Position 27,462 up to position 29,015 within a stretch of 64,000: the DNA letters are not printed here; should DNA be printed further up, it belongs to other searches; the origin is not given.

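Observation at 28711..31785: The spoIVB 3' end occurs three times: a 2.9 kb AT-rich islet bounded by a 13-nt direct repeat, then two stacked, diverged remnants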

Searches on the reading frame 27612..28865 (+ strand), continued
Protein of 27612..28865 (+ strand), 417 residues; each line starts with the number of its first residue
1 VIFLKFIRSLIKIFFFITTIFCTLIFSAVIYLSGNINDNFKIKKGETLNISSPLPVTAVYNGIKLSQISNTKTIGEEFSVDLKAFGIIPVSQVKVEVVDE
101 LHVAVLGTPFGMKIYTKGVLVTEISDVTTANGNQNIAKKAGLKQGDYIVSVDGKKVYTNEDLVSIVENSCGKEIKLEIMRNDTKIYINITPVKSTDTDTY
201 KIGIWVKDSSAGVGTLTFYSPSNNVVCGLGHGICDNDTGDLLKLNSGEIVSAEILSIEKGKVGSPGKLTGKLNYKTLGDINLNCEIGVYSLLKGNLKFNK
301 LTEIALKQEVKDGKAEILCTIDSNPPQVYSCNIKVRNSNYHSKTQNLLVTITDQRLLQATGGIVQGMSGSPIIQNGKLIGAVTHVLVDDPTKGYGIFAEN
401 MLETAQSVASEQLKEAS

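Call 30: search_protein_families(library=ncbifam, proteins=[window:27612-28865:+], max_evalue=0.0001)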
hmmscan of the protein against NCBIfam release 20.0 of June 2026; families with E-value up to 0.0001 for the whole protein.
window:27612-28865:+ (417 aa): 11 families
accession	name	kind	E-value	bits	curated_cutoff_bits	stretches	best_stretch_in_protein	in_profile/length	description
TIGR02860.1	spore_IV_B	equivalog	2.2e-109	366.1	305.25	1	14-406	9-400/402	SpoIVB peptidase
TIGR00054.1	TIGR00054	equivalog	2.4e-12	46.5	147.55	1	46-207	132-280/421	RIP metalloprotease RseP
NF041521.1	HhoA_HhoB_HtrA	equivalog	8.4e-11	41.7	450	1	116-192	261-332/335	HhoA/HhoB/HtrA family serine endopeptidase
TIGR02037.1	degP_htrA_DO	subfamily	8.7e-11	41.4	416.2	1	116-197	258-333/434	Do family serine endopeptidase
NF040960.1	MamE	equivalog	3.7e-10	39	800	1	117-189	467-533/659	magnetosome formation protease MamE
NF008046.0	PRK10779.1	equivalog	2.3e-09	36.8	477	1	123-195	221-293/450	sigma E protease regulator RseP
NF041199.1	trx7_PDZ_seleno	equivalog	1.6e-07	30.6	300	1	126-189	323-388/390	Trx7/PDZ domain-containing (seleno)protein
NF007526.1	PRK10139.1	equivalog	5.9e-07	28.5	756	1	134-198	301-366/456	serine endoprotease DegQ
NF008147.1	PRK10898.1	equivalog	5.1e-06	25.9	408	1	133-190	288-346/352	outer membrane-stress sensor serine endopeptidase DegS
TIGR02038.1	protease_degS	equivalog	1.4e-05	24.4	422.95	0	117-190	278-345/351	outer membrane-stress sensor serine endopeptidase DegS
TIGR00225.1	prc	subfamily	8.2e-05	21.8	218.6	0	137-190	75-130/335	C-terminal processing peptidase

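Call 37: find_homologous_proteins(query=window:27612-28865:+, max_evalue=1e-30)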
Query window:27612-28865:+ (417 aa): 7998 proteins with E <= 1e-30 among 8000 candidates; the best 120 are listed.
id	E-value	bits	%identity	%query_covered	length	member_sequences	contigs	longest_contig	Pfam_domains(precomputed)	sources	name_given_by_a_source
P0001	3.3e-265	897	100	99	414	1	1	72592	PF17820.8,PF13180.13,PF05580.19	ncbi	-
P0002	1.9e-237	806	88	99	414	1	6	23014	PF17820.8,PF13180.13,PF05580.19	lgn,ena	-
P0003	1.2e-236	803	87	99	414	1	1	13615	PF17820.8,PF13180.13,PF05580.19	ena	-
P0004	3.0e-236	802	87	99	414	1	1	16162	PF17820.8,PF13180.13,PF05580.19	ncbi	-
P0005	6.6e-235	798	87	99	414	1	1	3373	PF17820.8,PF13180.13,PF05580.19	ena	-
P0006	1.5e-234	797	87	99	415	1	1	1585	PF17820.8,PF13180.13,PF05580.19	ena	-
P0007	2.3e-233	793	87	99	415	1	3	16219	PF17820.8,PF13180.13,PF05580.19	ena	-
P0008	4.4e-232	788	87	99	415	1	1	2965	PF17820.8,PF13180.13,PF05580.19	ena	-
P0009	7.4e-232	788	86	99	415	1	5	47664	PF17820.8,PF13180.13,PF05580.19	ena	-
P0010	2.1e-231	786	85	99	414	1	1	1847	PF14685.15,PF17820.8,PF13180.13,PF05580.19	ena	-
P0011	2.7e-230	783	85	99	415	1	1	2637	PF17820.8,PF13180.13,PF05580.19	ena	-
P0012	3.4e-229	779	84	99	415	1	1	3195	PF14685.15,PF17820.8,PF13180.13,PF05580.19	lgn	-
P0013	1.8e-219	747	82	99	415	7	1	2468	PF17820.8,PF13180.13,PF05580.19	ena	-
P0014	3.1e-216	736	81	94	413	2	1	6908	PF17820.8,PF13180.13,PF05580.19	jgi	-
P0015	2.5e-215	733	80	100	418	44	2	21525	PF17820.8,PF13180.13,PF05580.19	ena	-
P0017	1.9e-205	701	87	87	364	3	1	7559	PF17820.8,PF13180.13,PF05580.19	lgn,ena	-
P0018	1.0e-204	698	87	87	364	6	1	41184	PF17820.8,PF13180.13,PF05580.19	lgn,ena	-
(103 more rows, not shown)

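Call 38: find_encoding_contigs(protein=P0018, flank=10000, max_places=6)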
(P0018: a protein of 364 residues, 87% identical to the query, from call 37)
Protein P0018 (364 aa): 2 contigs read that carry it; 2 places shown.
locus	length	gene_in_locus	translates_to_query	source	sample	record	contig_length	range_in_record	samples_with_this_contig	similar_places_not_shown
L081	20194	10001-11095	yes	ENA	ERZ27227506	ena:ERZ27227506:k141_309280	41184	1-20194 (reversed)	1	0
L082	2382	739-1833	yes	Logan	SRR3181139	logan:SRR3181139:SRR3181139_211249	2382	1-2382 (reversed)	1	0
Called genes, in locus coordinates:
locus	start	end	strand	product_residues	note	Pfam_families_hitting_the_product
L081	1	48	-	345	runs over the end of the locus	PF00586:AIRS, PF02769:AIRS_C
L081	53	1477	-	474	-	PF13537:GATase_7 (weak)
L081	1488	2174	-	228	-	PF01259:SAICAR_synt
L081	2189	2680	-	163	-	PF00731:AIRC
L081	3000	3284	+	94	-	PF00166:Cpn10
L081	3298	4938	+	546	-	PF00118:Cpn60_TCP1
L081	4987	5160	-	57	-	PF20037:DUF6440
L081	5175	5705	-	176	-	PF07155:ECF-ribofla_trS, PF12822:ECF_trnsprt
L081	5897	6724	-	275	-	PF07934:OGG_N, PF00730:HhH-GPD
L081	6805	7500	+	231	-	PF19538:DUF6062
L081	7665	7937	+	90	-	-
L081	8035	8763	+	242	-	-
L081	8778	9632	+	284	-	PF04854:DUF624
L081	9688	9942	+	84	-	PF05239:PRC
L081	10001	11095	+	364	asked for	PF13180:PDZ_2, PF17820:PDZ_6, PF05580:Peptidase_S55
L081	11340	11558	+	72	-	PF17295:DUF5348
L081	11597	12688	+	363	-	-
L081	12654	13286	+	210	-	-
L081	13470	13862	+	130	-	-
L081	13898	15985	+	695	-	-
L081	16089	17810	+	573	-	PF00877:NLPC_P60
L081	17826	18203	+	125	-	PF12666:PrgI (weak)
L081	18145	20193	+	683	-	?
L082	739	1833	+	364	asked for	PF13180:PDZ_2, PF17820:PDZ_6, PF05580:Peptidase_S55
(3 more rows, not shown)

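Call 39: find_encoding_contigs(protein=P0017, flank=10000, max_places=6)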
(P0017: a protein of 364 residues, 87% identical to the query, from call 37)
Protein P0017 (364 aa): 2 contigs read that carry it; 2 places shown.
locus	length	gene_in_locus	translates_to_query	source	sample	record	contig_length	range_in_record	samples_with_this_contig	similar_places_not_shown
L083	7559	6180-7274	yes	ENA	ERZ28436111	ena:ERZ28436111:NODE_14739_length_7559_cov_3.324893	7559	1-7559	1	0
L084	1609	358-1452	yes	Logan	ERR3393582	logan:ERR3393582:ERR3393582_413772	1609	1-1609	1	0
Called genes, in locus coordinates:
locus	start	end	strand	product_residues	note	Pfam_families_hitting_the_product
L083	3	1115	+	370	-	?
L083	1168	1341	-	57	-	PF20037:DUF6440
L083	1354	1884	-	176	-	PF07155:ECF-ribofla_trS, PF12822:ECF_trnsprt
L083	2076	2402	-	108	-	-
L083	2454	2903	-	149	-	PF07934:OGG_N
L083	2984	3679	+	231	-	PF19538:DUF6062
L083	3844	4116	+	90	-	-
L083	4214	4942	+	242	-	-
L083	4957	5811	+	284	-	PF04854:DUF624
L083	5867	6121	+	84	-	PF05239:PRC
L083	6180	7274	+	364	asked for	PF13180:PDZ_2, PF17820:PDZ_6, PF05580:Peptidase_S55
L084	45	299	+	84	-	PF05239:PRC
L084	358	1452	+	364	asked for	PF13180:PDZ_2, PF17820:PDZ_6, PF05580:Peptidase_S55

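Call 41: find_encoding_contigs(protein=P0009, flank=10000, max_places=5)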
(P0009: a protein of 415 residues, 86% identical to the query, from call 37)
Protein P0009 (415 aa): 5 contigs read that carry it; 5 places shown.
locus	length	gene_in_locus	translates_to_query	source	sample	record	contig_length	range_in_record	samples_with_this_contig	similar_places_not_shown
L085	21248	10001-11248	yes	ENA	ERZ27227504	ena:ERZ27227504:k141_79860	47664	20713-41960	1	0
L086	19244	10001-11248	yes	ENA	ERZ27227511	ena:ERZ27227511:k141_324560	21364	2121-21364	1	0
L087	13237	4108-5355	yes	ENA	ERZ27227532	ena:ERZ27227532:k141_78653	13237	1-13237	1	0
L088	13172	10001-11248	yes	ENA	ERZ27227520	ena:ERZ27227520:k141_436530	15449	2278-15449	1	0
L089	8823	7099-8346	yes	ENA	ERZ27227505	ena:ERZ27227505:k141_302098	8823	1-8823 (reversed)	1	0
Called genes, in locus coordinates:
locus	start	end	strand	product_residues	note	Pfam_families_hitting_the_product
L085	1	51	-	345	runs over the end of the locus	PF00586:AIRS, PF02769:AIRS_C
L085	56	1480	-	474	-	PF13537:GATase_7 (weak)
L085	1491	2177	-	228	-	PF01259:SAICAR_synt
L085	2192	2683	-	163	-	PF00731:AIRC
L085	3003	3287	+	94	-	PF00166:Cpn10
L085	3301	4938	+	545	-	PF00118:Cpn60_TCP1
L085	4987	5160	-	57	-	PF20037:DUF6440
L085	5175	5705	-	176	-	PF07155:ECF-ribofla_trS, PF12822:ECF_trnsprt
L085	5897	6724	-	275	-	PF07934:OGG_N, PF00730:HhH-GPD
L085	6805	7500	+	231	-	PF19538:DUF6062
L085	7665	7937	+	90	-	-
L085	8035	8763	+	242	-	-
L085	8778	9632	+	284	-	PF04854:DUF624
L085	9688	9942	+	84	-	PF05239:PRC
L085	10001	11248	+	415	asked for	PF13180:PDZ_2, PF17820:PDZ_6, PF05580:Peptidase_S55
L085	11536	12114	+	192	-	-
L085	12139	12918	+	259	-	PF19789:DUF6273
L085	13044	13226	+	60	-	PF05580:Peptidase_S55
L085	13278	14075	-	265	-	PF12833:HTH_18, PF00165:HTH_AraC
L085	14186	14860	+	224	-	PF00753:Lactamase_B (faint), PF13483:Lactamase_B_3, PF12706:Lactamase_B_2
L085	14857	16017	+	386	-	PF02746:MR_MLE_N, PF13378:MR_MLE_C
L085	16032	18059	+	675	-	-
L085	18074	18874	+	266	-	PF00106:adh_short, PF01370:Epimerase (faint), PF23441:SDR, PF13561:adh_short_C2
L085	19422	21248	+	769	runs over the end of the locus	PF00664:ABC_membrane, PF00005:ABC_tran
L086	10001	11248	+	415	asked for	PF13180:PDZ_2, PF17820:PDZ_6, PF05580:Peptidase_S55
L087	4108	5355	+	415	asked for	PF13180:PDZ_2, PF17820:PDZ_6, PF05580:Peptidase_S55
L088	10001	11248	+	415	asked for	PF13180:PDZ_2, PF17820:PDZ_6, PF05580:Peptidase_S55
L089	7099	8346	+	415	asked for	PF13180:PDZ_2, PF17820:PDZ_6, PF05580:Peptidase_S55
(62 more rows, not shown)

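Call 42: find_encoding_contigs(protein=P0002, flank=10000, max_places=6)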
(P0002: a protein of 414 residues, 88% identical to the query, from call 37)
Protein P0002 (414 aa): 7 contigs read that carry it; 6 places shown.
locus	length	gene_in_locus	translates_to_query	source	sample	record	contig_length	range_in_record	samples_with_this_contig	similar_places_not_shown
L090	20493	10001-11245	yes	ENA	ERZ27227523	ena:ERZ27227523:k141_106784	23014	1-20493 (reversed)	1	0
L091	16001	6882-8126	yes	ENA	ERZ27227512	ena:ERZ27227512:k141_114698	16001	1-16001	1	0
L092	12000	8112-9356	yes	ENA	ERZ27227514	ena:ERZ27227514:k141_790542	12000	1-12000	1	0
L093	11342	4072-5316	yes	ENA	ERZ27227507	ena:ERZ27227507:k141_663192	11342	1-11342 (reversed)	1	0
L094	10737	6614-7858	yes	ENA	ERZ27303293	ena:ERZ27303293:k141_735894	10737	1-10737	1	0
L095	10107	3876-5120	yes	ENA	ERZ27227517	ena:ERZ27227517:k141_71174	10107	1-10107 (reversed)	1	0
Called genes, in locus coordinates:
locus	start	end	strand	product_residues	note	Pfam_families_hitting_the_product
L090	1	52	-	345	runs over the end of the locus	PF00586:AIRS, PF02769:AIRS_C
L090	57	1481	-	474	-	PF13537:GATase_7 (weak)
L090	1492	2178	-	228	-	PF01259:SAICAR_synt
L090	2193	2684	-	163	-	PF00731:AIRC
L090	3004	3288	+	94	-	PF00166:Cpn10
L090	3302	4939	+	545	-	PF00118:Cpn60_TCP1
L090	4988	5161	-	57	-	PF20037:DUF6440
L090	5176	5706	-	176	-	PF07155:ECF-ribofla_trS, PF12822:ECF_trnsprt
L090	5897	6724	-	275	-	PF07934:OGG_N, PF00730:HhH-GPD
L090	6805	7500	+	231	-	PF19538:DUF6062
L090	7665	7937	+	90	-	-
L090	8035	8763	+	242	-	-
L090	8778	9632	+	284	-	PF04854:DUF624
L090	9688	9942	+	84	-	PF05239:PRC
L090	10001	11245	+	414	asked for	PF13180:PDZ_2, PF17820:PDZ_6, PF05580:Peptidase_S55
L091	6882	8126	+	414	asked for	PF13180:PDZ_2, PF17820:PDZ_6, PF05580:Peptidase_S55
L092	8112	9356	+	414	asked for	PF13180:PDZ_2, PF17820:PDZ_6, PF05580:Peptidase_S55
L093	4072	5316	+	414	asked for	PF13180:PDZ_2, PF17820:PDZ_6, PF05580:Peptidase_S55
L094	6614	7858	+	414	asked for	PF13180:PDZ_2, PF17820:PDZ_6, PF05580:Peptidase_S55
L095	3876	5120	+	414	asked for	PF13180:PDZ_2, PF17820:PDZ_6, PF05580:Peptidase_S55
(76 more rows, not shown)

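Call 46: find_homologous_proteins(query=L085:13044-13226:+, max_evalue=0.00001)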
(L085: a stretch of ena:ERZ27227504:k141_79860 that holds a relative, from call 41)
Query L085:13044-13226:+ (60 aa): 2339 proteins with E <= 0.00001 among 2359 candidates; the best 120 are listed.
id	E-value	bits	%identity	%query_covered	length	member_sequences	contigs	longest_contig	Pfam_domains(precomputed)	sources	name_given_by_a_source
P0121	4.7e-30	119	93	100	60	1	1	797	PF05580.19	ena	-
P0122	1.3e-29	118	93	100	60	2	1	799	PF05580.19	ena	-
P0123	1.3e-29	118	93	100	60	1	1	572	PF05580.19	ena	-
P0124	2.2e-29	117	95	98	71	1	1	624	PF05580.19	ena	-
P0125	5.0e-29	116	92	100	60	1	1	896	PF05580.19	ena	-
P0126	1.1e-28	115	90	98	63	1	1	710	PF05580.19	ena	-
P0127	1.1e-28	115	90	100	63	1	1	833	PF05580.19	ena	-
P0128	1.6e-28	114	90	100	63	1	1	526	PF05580.19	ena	-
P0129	1.7e-28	114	93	98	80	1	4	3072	PF05580.19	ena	-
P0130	2.1e-28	114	90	98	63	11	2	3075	PF05580.19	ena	-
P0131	2.2e-28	114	92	100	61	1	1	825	PF05580.19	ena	-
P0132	2.7e-28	114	87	100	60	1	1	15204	PF05580.19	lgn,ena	-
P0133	2.7e-28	113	90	100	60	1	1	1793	PF05580.19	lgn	-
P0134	4.0e-28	113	90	98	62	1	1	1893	PF05580.19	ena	-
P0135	4.2e-28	113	88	98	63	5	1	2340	PF05580.19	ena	-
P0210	5.9e-26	106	85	98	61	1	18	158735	PF05580.19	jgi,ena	-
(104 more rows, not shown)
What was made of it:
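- More than 2300 distinct short Peptidase_S55 hits match an attR ORF in public metagenomes; all 120 listed are 59-90 aa fragments (call 46).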

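Call 47: find_encoding_contigs(protein=P0210, flank=10000, max_places=10)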
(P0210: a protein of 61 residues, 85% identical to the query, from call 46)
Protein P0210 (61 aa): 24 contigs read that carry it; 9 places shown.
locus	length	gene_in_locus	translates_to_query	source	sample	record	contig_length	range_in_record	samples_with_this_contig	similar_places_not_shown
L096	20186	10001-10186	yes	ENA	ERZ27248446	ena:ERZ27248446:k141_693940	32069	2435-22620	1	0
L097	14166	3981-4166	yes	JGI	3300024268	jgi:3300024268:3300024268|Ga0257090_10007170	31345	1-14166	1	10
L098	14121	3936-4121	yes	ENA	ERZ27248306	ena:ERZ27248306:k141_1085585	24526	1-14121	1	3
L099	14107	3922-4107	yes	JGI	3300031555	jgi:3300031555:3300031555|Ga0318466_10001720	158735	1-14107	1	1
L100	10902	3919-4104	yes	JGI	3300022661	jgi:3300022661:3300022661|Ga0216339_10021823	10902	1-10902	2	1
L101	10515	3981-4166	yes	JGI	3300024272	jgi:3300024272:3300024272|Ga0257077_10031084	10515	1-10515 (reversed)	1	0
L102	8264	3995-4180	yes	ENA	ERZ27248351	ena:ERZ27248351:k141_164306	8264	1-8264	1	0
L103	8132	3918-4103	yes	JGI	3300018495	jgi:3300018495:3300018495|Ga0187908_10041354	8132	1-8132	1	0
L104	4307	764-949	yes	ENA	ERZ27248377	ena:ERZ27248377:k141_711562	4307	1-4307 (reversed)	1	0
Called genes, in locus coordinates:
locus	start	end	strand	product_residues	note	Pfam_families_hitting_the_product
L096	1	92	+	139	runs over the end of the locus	PF08281:Sigma70_r4_2, PF04545:Sigma70_r4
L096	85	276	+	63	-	PF12645:HTH_16 (weak)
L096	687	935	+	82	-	PF21757:DUF6870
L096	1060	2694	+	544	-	PF00239:Resolvase, PF07508:Recombinase, PF13408:Zn_ribbon_recom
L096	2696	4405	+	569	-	PF00239:Resolvase, PF07508:Recombinase, PF13408:Zn_ribbon_recom, PF14287:DUF4368 (weak)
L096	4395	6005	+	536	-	PF00239:Resolvase, PF07508:Recombinase, PF13408:Zn_ribbon_recom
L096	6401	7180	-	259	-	PF02311:AraC_binding, PF07883:Cupin_2, PF12833:HTH_18, PF00165:HTH_AraC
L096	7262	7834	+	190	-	-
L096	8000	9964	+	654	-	PF13229:Beta_helix, PF05048:NosD (weak), PF13229:Beta_helix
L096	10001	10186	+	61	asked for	PF05580:Peptidase_S55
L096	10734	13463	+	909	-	PF02837:Glyco_hydro_2_N (weak), PF22666:Glyco_hydro_2_N2, PF00703:Glyco_hydro_2, PF18368:Ig_GlcNase (faint)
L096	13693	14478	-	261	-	PF00165:HTH_AraC (weak), PF12833:HTH_18, PF00165:HTH_AraC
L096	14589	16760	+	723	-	PF02901:PFL-like, PF01228:Gly_radical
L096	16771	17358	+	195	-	PF13472:Lipase_GDSL_2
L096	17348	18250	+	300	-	PF00892:EamA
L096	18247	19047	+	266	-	PF13353:Fer4_12, PF04055:Radical_SAM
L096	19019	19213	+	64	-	PF05580:Peptidase_S55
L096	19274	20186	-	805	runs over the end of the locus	PF22666:Glyco_hydro_2_N2, PF02837:Glyco_hydro_2_N (weak), PF00703:Glyco_hydro_2, PF17786:Mannosidase_ig, PF17753:Ig_mannosidase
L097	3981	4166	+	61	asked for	PF05580:Peptidase_S55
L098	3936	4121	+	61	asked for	PF05580:Peptidase_S55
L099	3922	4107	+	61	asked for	PF05580:Peptidase_S55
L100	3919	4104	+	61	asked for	PF05580:Peptidase_S55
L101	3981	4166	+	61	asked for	PF05580:Peptidase_S55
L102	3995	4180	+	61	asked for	PF05580:Peptidase_S55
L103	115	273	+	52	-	PF05580:Peptidase_S55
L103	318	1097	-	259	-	PF02311:AraC_binding, PF07883:Cupin_2, PF12833:HTH_18, PF00165:HTH_AraC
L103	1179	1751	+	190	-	-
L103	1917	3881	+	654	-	PF13229:Beta_helix, PF05048:NosD (weak), PF13229:Beta_helix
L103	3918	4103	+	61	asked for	PF05580:Peptidase_S55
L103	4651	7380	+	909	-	PF02837:Glyco_hydro_2_N (weak), PF22666:Glyco_hydro_2_N2, PF00703:Glyco_hydro_2, PF18368:Ig_GlcNase (faint)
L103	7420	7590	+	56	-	PF05580:Peptidase_S55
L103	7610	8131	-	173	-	?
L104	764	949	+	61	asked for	PF05580:Peptidase_S55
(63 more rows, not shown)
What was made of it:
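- The element plus cassette tandem in L096 fits accretion (call 47).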

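Call 63: search_protein_families(library=padloc, proteins=[L085:11536-12114:+, L085:12139-12918:+], max_evalue=0.01)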
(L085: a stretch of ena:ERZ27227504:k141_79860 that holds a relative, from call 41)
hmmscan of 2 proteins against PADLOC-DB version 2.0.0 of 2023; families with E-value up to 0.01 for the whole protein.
L085:11536-12114:+ (192 aa): 0 families

L085:12139-12918:+ (259 aa): 0 families
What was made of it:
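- Tried and rejected: PADLOC and NCBIfam gave no hit for the two cassette genes (calls 30, 63), so their function stays unknown.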
